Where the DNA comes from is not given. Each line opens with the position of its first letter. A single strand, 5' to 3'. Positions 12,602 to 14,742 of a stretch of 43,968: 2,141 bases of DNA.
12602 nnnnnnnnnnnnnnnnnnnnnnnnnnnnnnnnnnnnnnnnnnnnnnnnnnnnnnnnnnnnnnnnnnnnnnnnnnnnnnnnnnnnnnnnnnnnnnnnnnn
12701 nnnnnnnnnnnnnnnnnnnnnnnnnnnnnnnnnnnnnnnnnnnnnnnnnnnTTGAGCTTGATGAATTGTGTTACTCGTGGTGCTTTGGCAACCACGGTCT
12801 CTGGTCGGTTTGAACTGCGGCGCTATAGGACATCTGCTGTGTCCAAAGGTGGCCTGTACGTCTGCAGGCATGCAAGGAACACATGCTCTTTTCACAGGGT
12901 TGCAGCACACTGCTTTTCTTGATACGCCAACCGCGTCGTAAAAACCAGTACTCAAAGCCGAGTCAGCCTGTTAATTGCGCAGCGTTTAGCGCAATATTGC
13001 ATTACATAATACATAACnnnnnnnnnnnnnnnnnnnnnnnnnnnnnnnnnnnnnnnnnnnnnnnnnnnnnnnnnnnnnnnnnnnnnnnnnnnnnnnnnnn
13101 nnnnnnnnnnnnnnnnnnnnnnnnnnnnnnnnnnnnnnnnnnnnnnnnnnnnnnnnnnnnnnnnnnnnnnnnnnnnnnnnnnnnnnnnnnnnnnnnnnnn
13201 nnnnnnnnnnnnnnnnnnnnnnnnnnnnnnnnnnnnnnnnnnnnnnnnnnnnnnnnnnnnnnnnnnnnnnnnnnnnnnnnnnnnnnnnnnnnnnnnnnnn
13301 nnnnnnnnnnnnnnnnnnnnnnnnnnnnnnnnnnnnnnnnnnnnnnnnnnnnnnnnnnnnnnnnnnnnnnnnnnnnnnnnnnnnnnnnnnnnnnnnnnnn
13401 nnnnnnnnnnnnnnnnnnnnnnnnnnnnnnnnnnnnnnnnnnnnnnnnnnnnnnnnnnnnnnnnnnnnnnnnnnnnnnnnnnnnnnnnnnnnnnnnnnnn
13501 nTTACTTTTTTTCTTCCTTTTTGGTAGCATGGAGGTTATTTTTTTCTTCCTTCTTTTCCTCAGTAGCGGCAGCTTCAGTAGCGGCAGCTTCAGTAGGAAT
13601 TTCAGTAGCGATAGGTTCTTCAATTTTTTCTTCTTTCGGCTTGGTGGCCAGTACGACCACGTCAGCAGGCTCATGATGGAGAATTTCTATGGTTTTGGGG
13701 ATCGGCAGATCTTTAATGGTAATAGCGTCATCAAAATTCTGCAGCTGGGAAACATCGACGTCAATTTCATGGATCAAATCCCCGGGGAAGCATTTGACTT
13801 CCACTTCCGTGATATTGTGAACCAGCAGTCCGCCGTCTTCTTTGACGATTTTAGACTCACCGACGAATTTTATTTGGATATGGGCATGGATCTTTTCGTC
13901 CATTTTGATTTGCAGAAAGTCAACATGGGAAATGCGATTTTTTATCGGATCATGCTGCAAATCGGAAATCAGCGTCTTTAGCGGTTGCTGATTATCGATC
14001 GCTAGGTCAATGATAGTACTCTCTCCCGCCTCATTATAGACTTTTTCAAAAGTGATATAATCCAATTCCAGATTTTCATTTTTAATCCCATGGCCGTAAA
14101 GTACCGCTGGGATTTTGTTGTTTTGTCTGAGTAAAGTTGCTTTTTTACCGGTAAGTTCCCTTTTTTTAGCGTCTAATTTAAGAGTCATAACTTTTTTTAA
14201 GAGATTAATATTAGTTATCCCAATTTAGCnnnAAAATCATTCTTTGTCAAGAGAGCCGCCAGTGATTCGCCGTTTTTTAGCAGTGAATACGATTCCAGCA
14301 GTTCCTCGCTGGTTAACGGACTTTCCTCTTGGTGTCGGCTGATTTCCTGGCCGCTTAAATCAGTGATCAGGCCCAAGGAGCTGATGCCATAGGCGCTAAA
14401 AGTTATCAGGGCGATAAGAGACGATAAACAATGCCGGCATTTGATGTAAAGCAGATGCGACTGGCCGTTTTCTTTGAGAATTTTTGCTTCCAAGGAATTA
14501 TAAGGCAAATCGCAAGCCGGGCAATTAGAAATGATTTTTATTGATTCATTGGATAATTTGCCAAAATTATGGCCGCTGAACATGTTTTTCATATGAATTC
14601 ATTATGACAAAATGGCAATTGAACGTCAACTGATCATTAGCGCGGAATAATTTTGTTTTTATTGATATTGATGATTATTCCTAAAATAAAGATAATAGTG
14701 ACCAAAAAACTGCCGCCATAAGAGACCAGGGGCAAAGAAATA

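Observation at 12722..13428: About 650-670-nt ORF-free, G+C-rich, hairpin-dense locus with a perfect promoter: candidate large structured RNA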

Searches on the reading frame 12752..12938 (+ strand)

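Call 13: search_protein_families(library=pfam, max_evalue=1, proteins=[window:12752-12919:+, window:12768-12938:+])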
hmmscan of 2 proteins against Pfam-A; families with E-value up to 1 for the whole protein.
window:12752-12919:+ (56 aa): 0 families

window:12768-12938:+ (57 aa): 1 family
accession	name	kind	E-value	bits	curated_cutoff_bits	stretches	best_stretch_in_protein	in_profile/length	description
PF15288.11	zf-CCHC_6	-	0.14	12.4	22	1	16-26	6-20/42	Zinc knuckle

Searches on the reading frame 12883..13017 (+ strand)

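Call 13: search_protein_families(library=pfam, max_evalue=1, proteins=[window:12883-13017:+])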
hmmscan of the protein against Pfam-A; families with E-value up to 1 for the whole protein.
window:12883-13017:+ (45 aa): 1 family
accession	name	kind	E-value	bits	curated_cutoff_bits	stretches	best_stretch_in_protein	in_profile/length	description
PF00002.29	7tm_2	-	0.083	12.6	20.6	1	4-43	46-88/250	7 transmembrane receptor (Secretin family)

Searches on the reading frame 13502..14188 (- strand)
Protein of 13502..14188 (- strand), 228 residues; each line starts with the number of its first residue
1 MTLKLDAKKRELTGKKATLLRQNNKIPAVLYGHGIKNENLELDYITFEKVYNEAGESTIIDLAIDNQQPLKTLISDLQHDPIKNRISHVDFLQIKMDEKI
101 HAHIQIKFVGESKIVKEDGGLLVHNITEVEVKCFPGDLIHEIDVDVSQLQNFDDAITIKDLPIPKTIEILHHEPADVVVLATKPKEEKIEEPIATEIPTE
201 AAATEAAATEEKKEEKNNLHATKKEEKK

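Call 12: find_related_loci(query=window:13502-14188:-, collection=genome_contigs, flank=6000)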
Query window:13502-14188:- (228 aa) in genome_contigs; peptide patterns used: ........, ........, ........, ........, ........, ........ (x = any residue, [..] = any of these).
599 stretches matched a pattern (row limit reached: there are more); 13 encode a relative of the query (tblastn E <= 1e-3); 13 distinct loci.
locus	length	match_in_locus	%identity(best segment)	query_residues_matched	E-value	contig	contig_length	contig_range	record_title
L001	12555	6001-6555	62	1-185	4e-74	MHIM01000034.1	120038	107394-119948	MAG: Candidatus Buchananbacteria bacterium RIFCSPLOWO2_01_FULL_39_33 rifcsplowo2_01_scaffold_667, whole genome shotgun s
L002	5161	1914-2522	57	1-202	2e-73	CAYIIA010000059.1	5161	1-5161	MAG TPA_asm: uncultured Gammaproteobacteria bacterium isolate ERP119705_co20_556 genome assembly, contig: NODE_24199_len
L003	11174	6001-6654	45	5-219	2e-53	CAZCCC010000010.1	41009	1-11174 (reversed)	MAG TPA_asm: uncultured Gammaproteobacteria bacterium isolate SRP241326_co3_326 genome assembly, contig: NODE_1455_lengt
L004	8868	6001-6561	44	5-191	1e-50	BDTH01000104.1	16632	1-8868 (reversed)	Bacterium BMS3Abin15 DNA, contig: NODE_22, whole genome shotgun sequence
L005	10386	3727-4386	41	1-216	3e-45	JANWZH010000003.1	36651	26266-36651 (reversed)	MAG: Patescibacteria group bacterium isolate SKYG90 NODE_3_length_36651_cov_5.229314, whole genome shotgun sequence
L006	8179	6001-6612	40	3-211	7e-44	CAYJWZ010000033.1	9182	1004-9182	MAG TPA_asm: uncultured Candidatus Saccharibacteria bacterium isolate ERP125453_co1_523 genome assembly, contig: NODE_90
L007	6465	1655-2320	37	3-215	6e-41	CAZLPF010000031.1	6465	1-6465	MAG TPA_asm: uncultured Candidatus Saccharibacteria bacterium isolate binchicken_co105_70 genome assembly, contig: NODE_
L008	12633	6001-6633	36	1-215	2e-38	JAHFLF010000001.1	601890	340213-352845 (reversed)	MAG: Candidatus Harrisonbacteria bacterium isolate nzgw427 NODE_3_length_601891_cov_5.610981, whole genome shotgun seque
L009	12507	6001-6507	39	1-170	7e-38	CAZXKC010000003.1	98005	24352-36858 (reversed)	MAG TPA_asm: uncultured Candidatus Saccharibacteria bacterium isolate SRP292972_co3_31 genome assembly, contig: NODE_254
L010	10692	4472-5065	40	5-193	2e-37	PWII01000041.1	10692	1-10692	MAG: Candidatus Nealsonbacteria bacterium isolate CSSed10_104 CS-Sed10-C16077, whole genome shotgun sequence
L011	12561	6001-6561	34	1-188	2e-36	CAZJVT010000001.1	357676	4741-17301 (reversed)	MAG TPA_asm: uncultured Candidatus Saccharibacteria bacterium isolate SRP292972_co3_103 genome assembly, contig: NODE_32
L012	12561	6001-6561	39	2-185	1e-35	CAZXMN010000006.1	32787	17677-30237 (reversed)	MAG TPA_asm: uncultured Candidatus Saccharibacteria bacterium isolate binchicken_co241_292 genome assembly, contig: NODE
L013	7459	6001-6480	29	5-161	1e-11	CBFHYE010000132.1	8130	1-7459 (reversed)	MAG: Roseivirga sp. isolate Co_bin_186_orig genome assembly, contig: Co_bin_186_orig_Co_c_000001126753, whole genome sho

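Call 17: find_encoding_contigs(protein=window:13502-14188:-, flank=4000, max_places=10)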
Protein window:13502-14188:- (228 aa): 2 contigs read that carry it; 2 places shown.
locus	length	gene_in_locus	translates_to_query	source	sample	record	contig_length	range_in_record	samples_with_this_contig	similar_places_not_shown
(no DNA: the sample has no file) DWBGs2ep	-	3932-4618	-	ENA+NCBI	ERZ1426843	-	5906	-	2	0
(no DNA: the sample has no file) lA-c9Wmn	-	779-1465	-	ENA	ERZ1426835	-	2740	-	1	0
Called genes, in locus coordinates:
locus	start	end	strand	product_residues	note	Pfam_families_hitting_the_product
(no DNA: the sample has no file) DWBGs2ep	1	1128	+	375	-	?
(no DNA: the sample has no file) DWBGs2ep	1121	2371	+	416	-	PF12704:MacB_PCD, PF02687:FtsX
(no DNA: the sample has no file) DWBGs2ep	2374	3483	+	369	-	PF01098:FTSW_RODA_SPOVE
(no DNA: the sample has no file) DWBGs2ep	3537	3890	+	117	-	-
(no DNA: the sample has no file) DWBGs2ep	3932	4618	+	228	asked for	PF01386:Ribosomal_L25p, PF14693:Ribosomal_TL5_C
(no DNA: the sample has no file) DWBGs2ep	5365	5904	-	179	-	?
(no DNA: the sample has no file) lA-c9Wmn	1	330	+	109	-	?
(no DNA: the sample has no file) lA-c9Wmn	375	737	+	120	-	-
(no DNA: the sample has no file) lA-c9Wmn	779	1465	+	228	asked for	PF01386:Ribosomal_L25p, PF14693:Ribosomal_TL5_C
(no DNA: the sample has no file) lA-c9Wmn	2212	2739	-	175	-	?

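Call 18: find_homologous_proteins(query=window:13505-14188:-, max_evalue=1e-20)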
Query window:13505-14188:- (228 aa): 364 proteins with E <= 1e-20 among 840 candidates; the best 120 are listed.
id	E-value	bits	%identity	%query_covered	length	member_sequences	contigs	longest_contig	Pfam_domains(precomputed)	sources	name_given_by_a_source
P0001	3.3e-140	483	100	100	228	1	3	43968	PF14693.12,PF01386.25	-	-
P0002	1.4e-113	396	82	100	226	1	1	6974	PF14693.12,PF01386.25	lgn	-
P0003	9.3e-102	357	76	95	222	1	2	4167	PF14693.12,PF01386.25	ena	-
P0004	1.3e-100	353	81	84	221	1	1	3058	PF14693.12,PF01386.25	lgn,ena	-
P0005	3.0e-95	336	70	100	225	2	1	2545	PF14693.12,PF01386.25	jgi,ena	-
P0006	1.2e-90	321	67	100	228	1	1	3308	PF14693.12,PF01386.25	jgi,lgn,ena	-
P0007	9.1e-80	285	62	93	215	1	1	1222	PF14693.12,PF01386.25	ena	-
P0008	2.2e-76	274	64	81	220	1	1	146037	PF14693.12,PF01386.25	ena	-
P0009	5.6e-76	273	61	92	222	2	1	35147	PF14693.12,PF01386.25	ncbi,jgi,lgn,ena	ncbi:MAG: 50S ribosomal protein L25 [Patescibacteria group bacterium]|jgi:large subunit ribosomal pr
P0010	1.0e-75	272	62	81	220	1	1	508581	PF14693.12,PF01386.25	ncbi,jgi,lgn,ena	ncbi:MAG: 50S ribosomal protein L25 [Patescibacteria group bacterium]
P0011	4.7e-75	270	61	89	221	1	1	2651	PF14693.12,PF01386.25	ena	-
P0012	1.2e-74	269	59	94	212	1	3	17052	PF14693.12,PF01386.25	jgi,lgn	-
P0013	2.2e-74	268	60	89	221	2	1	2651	PF14693.12,PF01386.25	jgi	-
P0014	2.2e-74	268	59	91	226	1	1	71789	PF14693.12,PF01386.25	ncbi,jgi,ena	ncbi:MAG: 50S ribosomal protein L25 [Patescibacteria group bacterium]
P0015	3.4e-74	267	64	80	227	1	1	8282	PF14693.12,PF01386.25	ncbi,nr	ncbi:50S ribosomal protein L25 [Candidatus Falkowbacteria bacterium]|nr:50S ribosomal protein L25 [C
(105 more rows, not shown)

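Call 19: find_encoding_contigs(protein=P0002, flank=5000, max_places=4)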
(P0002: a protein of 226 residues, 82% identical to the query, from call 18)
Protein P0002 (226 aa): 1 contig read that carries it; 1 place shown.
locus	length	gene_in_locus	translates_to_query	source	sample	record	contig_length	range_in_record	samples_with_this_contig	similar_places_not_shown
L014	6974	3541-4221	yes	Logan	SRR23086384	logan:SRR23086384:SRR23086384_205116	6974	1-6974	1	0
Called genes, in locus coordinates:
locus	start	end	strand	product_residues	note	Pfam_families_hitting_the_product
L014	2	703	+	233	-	?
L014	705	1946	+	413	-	PF12704:MacB_PCD, PF02687:FtsX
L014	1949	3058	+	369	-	PF01098:FTSW_RODA_SPOVE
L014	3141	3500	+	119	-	-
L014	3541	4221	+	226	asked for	PF01386:Ribosomal_L25p, PF14693:Ribosomal_TL5_C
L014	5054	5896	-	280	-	PF17827:PrmC_N, PF05175:MTS, PF06325:PrmA, PF08241:Methyltransf_11 (weak), PF13649:Methyltransf_25, PF13847:Methyltransf_31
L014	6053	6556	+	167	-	-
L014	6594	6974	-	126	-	?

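Call 20: find_encoding_contigs(protein=P0003, flank=5000, max_places=4)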
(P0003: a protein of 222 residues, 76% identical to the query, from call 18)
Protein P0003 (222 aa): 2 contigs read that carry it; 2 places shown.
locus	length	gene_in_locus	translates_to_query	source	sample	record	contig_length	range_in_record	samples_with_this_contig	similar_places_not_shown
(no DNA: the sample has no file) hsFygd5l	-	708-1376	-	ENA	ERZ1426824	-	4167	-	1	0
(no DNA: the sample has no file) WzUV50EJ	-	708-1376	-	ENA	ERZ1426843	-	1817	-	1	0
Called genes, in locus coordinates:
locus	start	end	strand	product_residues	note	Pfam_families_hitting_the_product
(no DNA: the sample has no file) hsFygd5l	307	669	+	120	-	-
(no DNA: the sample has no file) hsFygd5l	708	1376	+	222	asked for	PF01386:Ribosomal_L25p, PF14693:Ribosomal_TL5_C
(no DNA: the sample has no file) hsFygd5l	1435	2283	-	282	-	PF17827:PrmC_N, PF05175:MTS, PF06325:PrmA, PF13847:Methyltransf_31, PF08241:Methyltransf_11 (weak), PF08242:Methyltransf_12 (weak), PF13649:Methyltransf_25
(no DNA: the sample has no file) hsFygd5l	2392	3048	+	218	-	-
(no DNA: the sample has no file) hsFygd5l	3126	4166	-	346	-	?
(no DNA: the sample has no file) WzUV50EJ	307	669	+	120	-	-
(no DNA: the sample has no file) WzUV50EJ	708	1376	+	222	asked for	PF01386:Ribosomal_L25p, PF14693:Ribosomal_TL5_C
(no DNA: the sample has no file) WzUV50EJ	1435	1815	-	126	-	?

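Call 21: find_encoding_contigs(protein=P0004, flank=5000, max_places=4)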
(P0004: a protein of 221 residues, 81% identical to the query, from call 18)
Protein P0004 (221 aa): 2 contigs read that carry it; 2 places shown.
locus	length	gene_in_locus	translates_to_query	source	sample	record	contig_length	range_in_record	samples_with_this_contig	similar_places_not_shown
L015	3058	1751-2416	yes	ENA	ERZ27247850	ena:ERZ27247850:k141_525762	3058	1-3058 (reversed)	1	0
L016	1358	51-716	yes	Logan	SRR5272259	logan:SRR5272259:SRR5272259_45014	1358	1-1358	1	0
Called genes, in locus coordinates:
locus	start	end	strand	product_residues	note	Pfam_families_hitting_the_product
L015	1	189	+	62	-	?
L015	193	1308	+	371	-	PF01098:FTSW_RODA_SPOVE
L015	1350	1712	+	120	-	-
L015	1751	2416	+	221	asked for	PF01386:Ribosomal_L25p, PF14693:Ribosomal_TL5_C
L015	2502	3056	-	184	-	?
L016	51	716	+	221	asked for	PF01386:Ribosomal_L25p, PF14693:Ribosomal_TL5_C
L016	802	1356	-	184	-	?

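Call 24: find_encoding_contigs(protein=P0005, flank=5000, max_places=4)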
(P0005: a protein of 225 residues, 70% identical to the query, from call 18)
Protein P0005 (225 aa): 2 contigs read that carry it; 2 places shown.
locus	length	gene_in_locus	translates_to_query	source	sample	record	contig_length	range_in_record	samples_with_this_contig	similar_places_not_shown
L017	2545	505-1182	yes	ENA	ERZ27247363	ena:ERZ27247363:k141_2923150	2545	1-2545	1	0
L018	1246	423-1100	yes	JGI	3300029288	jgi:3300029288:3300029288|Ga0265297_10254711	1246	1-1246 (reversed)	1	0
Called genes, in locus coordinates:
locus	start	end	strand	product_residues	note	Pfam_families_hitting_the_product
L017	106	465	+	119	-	-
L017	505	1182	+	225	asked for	PF01386:Ribosomal_L25p, PF14693:Ribosomal_TL5_C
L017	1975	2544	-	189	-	?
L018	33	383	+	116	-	-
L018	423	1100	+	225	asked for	PF01386:Ribosomal_L25p, PF14693:Ribosomal_TL5_C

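Call 25: find_encoding_contigs(protein=P0006, flank=5000, max_places=4)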
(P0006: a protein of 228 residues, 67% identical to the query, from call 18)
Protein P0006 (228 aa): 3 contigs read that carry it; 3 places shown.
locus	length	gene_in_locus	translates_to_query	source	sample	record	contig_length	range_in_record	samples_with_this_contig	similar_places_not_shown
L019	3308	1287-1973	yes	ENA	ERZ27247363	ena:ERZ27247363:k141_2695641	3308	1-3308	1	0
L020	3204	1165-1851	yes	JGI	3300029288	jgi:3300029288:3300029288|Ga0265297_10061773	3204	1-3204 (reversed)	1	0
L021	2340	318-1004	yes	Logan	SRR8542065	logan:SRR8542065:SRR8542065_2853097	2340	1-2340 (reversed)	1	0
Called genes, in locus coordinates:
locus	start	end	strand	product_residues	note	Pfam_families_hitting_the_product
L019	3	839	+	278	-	?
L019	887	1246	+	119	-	-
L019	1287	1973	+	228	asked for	PF01386:Ribosomal_L25p, PF14693:Ribosomal_TL5_C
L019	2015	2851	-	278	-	PF17827:PrmC_N, PF05175:MTS (weak), PF06325:PrmA, PF13649:Methyltransf_25, PF13847:Methyltransf_31 (weak)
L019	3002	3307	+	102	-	?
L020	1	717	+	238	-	?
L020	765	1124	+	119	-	-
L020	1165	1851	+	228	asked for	PF01386:Ribosomal_L25p, PF14693:Ribosomal_TL5_C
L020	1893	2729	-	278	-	PF17827:PrmC_N, PF05175:MTS (weak), PF06325:PrmA, PF13649:Methyltransf_25, PF13847:Methyltransf_31 (weak)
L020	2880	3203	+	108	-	?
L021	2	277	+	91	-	?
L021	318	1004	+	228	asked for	PF01386:Ribosomal_L25p, PF14693:Ribosomal_TL5_C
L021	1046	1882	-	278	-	PF17827:PrmC_N, PF05175:MTS (weak), PF06325:PrmA, PF13649:Methyltransf_25, PF13847:Methyltransf_31 (weak)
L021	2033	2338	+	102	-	?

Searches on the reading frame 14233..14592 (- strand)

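Call 13: search_protein_families(library=pfam, max_evalue=1, proteins=[window:14233-14592:-])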
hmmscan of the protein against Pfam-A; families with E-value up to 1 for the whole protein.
window:14233-14592:- (120 aa): 1 family
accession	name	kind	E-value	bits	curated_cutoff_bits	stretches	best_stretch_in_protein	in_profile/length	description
PF23545.1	Zn_ribbon_HMPTM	-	0.13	12.3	27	0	22-44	7-26/45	HMPTM N-terminal zinc ribbon domain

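Call 53: search_protein_families(library=ncbifam, max_evalue=0.01, proteins=[window:14233-14592:-])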
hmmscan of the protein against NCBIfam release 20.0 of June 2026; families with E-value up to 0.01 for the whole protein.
window:14233-14592:- (120 aa): 0 families
